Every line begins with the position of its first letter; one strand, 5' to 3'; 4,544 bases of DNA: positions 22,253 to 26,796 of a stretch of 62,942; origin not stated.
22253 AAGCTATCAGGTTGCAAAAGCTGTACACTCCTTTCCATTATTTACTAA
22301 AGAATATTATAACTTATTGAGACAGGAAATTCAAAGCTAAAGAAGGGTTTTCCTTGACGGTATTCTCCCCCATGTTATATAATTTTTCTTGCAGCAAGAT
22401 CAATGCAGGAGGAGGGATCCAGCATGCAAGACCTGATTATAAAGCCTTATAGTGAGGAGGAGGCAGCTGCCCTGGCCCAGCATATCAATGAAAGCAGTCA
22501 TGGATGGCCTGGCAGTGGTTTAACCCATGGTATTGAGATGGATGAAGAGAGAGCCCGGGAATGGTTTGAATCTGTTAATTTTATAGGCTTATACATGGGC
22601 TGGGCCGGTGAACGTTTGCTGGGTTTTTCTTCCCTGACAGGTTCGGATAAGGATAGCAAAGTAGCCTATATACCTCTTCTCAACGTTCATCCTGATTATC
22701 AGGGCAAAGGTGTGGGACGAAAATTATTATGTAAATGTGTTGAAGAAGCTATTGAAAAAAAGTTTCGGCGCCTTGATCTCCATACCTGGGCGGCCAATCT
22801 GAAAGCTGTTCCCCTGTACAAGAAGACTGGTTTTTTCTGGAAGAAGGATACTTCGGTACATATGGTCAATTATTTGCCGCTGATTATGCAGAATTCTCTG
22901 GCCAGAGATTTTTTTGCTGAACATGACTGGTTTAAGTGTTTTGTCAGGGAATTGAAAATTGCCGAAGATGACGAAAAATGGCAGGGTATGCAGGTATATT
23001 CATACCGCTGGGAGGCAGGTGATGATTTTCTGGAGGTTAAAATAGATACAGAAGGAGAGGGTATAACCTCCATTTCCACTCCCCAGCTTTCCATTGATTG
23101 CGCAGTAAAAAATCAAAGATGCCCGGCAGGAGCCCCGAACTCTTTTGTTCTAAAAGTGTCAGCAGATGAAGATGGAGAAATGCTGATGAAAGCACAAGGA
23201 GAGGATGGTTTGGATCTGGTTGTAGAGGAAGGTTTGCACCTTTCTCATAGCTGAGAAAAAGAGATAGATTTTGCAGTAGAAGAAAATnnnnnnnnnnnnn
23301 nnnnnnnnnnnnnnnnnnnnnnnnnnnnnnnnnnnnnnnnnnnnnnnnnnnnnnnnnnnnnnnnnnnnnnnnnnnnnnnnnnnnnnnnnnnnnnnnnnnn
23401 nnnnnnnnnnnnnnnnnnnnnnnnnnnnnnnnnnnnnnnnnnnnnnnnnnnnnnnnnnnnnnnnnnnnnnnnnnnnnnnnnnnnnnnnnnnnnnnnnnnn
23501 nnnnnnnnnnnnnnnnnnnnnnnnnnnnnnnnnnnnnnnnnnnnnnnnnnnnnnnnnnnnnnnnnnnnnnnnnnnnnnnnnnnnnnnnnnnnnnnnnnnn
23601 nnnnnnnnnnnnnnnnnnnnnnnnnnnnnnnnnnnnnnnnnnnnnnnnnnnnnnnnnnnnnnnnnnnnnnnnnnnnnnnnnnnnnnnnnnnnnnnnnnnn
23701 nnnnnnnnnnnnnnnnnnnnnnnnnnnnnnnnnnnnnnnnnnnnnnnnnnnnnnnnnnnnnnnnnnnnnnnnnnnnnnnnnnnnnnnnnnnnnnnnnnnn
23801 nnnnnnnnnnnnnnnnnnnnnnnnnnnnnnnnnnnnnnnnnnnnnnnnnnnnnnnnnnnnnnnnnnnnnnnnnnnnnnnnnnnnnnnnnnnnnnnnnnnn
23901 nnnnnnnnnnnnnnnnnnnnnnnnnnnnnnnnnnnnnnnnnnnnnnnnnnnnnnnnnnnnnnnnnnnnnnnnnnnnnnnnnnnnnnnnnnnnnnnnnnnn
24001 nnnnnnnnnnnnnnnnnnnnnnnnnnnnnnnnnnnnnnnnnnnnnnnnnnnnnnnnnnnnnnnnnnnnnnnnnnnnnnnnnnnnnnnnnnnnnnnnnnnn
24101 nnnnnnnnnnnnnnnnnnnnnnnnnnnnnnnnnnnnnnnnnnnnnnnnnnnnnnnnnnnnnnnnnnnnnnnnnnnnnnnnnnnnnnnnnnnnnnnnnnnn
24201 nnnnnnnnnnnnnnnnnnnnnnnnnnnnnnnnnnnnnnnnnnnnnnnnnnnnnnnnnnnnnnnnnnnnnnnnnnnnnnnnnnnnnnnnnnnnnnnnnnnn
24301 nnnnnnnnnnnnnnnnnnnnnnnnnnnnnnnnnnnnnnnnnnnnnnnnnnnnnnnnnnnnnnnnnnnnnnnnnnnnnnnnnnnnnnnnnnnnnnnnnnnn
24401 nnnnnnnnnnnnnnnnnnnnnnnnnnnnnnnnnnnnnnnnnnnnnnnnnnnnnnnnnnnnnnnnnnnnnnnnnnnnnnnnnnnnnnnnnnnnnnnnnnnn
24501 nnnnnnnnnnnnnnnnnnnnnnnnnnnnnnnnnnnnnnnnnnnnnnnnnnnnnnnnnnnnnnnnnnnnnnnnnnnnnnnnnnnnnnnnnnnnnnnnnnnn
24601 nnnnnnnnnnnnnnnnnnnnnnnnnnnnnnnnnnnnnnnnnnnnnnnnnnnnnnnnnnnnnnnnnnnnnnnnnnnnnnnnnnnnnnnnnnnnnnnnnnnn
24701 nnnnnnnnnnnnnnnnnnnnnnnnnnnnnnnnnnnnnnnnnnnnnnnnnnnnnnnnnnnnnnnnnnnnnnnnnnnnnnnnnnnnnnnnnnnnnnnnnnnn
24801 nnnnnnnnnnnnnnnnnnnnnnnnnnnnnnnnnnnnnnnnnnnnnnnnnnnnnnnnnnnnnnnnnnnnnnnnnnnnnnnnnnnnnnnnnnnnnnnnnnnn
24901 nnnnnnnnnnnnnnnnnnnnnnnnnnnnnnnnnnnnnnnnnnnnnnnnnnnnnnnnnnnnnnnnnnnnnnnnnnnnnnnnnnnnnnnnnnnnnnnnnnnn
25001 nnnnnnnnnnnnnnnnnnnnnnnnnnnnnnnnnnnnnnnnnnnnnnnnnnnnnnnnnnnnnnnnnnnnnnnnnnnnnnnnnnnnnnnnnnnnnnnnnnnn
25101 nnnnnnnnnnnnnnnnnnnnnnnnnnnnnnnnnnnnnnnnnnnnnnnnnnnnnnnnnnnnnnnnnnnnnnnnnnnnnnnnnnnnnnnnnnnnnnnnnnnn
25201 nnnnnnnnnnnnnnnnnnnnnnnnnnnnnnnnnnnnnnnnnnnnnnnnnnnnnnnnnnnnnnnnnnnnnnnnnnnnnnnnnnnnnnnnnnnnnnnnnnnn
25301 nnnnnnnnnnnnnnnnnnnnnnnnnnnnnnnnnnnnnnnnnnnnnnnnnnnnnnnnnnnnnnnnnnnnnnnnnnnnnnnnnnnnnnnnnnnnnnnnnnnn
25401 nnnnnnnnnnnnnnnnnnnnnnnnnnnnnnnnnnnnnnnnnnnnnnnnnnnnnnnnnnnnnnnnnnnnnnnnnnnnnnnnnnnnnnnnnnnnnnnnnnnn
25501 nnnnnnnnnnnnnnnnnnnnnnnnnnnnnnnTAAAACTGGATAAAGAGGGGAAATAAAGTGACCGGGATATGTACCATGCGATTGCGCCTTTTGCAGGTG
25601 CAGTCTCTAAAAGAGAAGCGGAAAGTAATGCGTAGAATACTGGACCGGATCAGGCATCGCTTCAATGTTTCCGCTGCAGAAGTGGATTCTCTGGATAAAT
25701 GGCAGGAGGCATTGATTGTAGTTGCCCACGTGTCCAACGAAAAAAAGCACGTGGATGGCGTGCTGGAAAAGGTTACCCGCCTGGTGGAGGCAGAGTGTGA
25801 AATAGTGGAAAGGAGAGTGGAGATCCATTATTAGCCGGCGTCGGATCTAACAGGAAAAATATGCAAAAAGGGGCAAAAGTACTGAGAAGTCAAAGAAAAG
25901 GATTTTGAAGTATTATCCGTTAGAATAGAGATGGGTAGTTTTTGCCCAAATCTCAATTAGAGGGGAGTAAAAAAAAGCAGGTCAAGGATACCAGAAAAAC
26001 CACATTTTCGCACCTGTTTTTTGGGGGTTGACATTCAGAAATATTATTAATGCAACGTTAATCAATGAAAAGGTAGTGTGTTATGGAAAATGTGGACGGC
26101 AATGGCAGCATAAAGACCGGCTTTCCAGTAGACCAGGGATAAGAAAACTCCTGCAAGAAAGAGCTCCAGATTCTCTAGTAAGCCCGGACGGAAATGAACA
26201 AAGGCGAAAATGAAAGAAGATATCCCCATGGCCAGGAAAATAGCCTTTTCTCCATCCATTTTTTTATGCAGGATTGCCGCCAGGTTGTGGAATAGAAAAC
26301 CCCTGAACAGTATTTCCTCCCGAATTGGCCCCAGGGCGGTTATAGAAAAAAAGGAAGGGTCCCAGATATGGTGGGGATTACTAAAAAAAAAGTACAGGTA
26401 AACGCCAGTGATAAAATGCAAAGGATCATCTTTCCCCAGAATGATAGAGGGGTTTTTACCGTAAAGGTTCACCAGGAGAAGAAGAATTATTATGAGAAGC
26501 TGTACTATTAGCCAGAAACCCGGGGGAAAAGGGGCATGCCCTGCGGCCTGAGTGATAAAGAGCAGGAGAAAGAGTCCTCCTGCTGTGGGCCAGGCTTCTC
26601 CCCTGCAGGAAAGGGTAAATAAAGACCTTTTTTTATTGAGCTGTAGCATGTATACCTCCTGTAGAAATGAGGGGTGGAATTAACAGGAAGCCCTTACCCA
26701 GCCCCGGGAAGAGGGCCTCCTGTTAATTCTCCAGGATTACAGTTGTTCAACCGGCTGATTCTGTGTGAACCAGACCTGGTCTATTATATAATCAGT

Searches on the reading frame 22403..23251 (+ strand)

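Call 68: search_protein_families(library=pfam, proteins=[window:22403-23251:+], max_evalue=0.00001)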
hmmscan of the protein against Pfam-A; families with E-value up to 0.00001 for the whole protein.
window:22403-23251:+ (283 aa): 4 families
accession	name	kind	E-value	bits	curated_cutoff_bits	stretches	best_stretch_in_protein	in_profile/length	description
PF00583.31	Acetyltransf_1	-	3.5e-17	63.2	20.7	1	47-144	21-116/116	Acetyltransferase (GNAT) family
PF13508.13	Acetyltransf_7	-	4.3e-11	43.5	27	1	69-144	11-82/84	Acetyltransferase (GNAT) domain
PF13673.13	Acetyltransf_10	-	2.1e-10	41.1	23.6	1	66-144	36-107/128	Acetyltransferase (GNAT) domain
PF13302.13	Acetyltransf_3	-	7.1e-06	27.2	25.4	0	11-144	2-137/138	Acetyltransferase (GNAT) domain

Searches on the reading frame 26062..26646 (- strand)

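Call 68: search_protein_families(library=pfam, proteins=[window:26062-26646:-], max_evalue=0.00001)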
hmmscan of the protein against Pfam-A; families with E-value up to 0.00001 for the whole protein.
window:26062-26646:- (194 aa): 1 family
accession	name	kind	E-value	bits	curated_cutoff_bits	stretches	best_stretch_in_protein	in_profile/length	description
PF02517.21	Rce1-like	-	5e-16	59.2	22.4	1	99-190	8-92/93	Type II CAAX prenyl endopeptidase Rce1-like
